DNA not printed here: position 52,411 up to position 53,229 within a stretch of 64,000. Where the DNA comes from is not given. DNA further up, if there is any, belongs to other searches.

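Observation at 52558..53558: Translationally coupled pair of paralogous Cys-motif / Hjc-related nuclease genes, one apparently catalytically dead, divergent from cas8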

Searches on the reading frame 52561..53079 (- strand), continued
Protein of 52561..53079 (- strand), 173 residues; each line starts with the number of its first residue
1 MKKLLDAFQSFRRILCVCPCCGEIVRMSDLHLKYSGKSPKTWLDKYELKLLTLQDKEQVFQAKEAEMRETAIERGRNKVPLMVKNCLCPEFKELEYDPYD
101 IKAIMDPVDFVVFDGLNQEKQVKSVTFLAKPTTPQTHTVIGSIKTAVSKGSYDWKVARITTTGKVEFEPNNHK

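Call 47: fold_search(model_id=the predicted structure, library=pdb)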
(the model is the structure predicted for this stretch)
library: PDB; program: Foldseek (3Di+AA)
matches with E <= 10: 66; with E <= 0.001: 0
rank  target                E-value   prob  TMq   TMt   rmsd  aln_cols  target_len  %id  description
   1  3vgk_A                3.0e+00  0.06  0.14  0.09   8.5        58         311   19  Crystal structure of a ROK family glucokinase from Streptomyces griseus (released 2011-12-07)
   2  9ljk_B                3.0e+00  0.04  0.16  0.18  15.1       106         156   11  Structure of the periplasmic domain of MotS from Bacillus subtilis (released 2025-02-26)
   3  9f91_I                3.3e+00  0.09  0.20  0.42  10.4        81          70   14  Crystal structure of a designed Respiratory Syncytial Virus immunogen in complex with RSV90 fab (released 2025-05-21)
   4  7wb4_b                3.3e+00  0.03  0.14  0.05  17.1        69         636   12  Cryo-EM structure of the NR subunit from X. laevis NPC (released 2022-03-02)
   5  5d8k_B                3.5e+00  0.02  0.14  0.18  10.7        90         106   19  Human HSF2 DNA-Binding Domain bound to 2-site HSE DNA at 1.73 Angstroms Resolution (released 2016-01-06)
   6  4zb3                  3.7e+00  0.04  0.09  0.08   9.5        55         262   14  Crystal structure of the apo AtNUDT7 (released 2015-09-09)
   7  1z9h_A                3.7e+00  0.03  0.13  0.10  10.5        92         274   20  Microsomal prostaglandin E synthase type-2 (released 2005-05-17)
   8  8pyi_FFF              3.7e+00  0.03  0.17  0.12  10.7        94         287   14  Human IGF1R with inhibitor 6 (released 2023-09-20)
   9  5cvu_B                3.7e+00  0.03  0.14  0.08  18.1       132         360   13  sinpyl alcohol bound monolignol 4-O-methyltransferase 5 (released 2015-09-16)
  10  9f91_J                4.0e+00  0.08  0.20  0.40  10.4        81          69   12  Crystal structure of a designed Respiratory Syncytial Virus immunogen in complex with RSV90 fab (released 2025-05-21)
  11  4bhm_D                4.0e+00  0.04  0.13  0.25   9.2        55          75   14  The crystal structure of MoSub1-DNA complex reveals a novel DNA binding mode (released 2014-04-23)
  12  3eo3_B                4.0e+00  0.04  0.12  0.08   7.7        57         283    9  Crystal structure of the N-acetylmannosamine kinase domain of human GNE protein (released 2008-10-07)
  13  5d8l_F                4.0e+00  0.02  0.14  0.19  10.7        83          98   20  Human HSF2 DNA Binding Domain in complex with 3-site HSE DNA at 2.1 Angstroms Resolution (released 2016-01-06)
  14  7fik_B                4.0e+00  0.02  0.13  0.05  14.8        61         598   11  The cryo-EM structure of the CR subunit from X. laevis NPC (released 2022-11-09)
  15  4bbq_A                4.3e+00  0.09  0.13  0.19   3.8        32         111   31  Crystal structure of the CXXC and PHD domain of Human Lysine-specific Demethylase 2A (KDM2A)(FBXL11) (released 2012-10-10)
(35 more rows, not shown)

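Call 72: search_protein_families(library=phrogs, proteins=[window:52561-53079:-], max_evalue=0.01)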
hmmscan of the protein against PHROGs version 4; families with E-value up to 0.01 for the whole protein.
window:52561-53079:- (173 aa): 0 families

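Call 85: fold_search(model_id=the predicted structure, library=viral)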
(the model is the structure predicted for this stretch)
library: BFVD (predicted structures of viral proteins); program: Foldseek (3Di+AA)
matches with E <= 10: 216; with E <= 0.001: 1
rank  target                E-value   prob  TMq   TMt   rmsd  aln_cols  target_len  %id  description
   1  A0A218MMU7            8.9e-04  0.99  0.28  0.29  16.5       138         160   23  Holliday junction resolvase-related domain-containing protein [uncultured virus]
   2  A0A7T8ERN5            4.5e-03  0.94  0.27  0.34  15.9       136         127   19  (no name in the UniProt tables at hand)
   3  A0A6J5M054            3.6e-01  0.06  0.14  0.11  18.4       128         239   14  Uncharacterized protein [uncultured Caudovirales phage]
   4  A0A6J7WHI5            7.0e-01  0.06  0.19  0.13  26.9       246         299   15  DUF559 domain-containing protein [uncultured Caudovirales phage]
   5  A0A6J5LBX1            7.4e-01  0.08  0.14  0.28  11.1        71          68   14  Uncharacterized protein [uncultured Caudovirales phage]
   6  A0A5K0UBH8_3          9.7e-01  0.15  0.25  0.05  18.1       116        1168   17  Uncharacterized protein [Yasminevirus sp. GU-2018]
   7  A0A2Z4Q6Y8            9.7e-01  0.02  0.11  0.10  36.1       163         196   10  DUF2510 domain-containing protein [Microbacterium phage Percival]
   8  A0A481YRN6            1.1e+00  0.07  0.14  0.11  13.3        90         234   13  Uncharacterized protein [Pithovirus LCDPAC02]
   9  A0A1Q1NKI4            1.1e+00  0.05  0.16  0.13  25.6       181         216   10  Non-structural protein 4 (Fragment) [Chikungunya virus]
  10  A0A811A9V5            1.1e+00  0.02  0.14  0.06  22.5       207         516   11  (no name in the UniProt tables at hand)
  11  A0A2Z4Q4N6            1.2e+00  0.04  0.12  0.10  32.9       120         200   12  Uncharacterized protein [Microbacterium phage Floof]
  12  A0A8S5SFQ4            1.4e+00  0.06  0.15  0.06  12.0       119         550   11  Integrase [Siphoviridae sp. ctXfh4]
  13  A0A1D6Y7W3            1.4e+00  0.03  0.16  0.04  24.4       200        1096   12  (no name in the UniProt tables at hand)
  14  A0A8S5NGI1            1.5e+00  0.03  0.12  0.14  20.8       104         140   14  Terminase small subunit [Siphoviridae sp. ctRg81]
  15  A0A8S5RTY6            1.6e+00  0.03  0.10  0.15  15.2       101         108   11  (no name in the UniProt tables at hand)
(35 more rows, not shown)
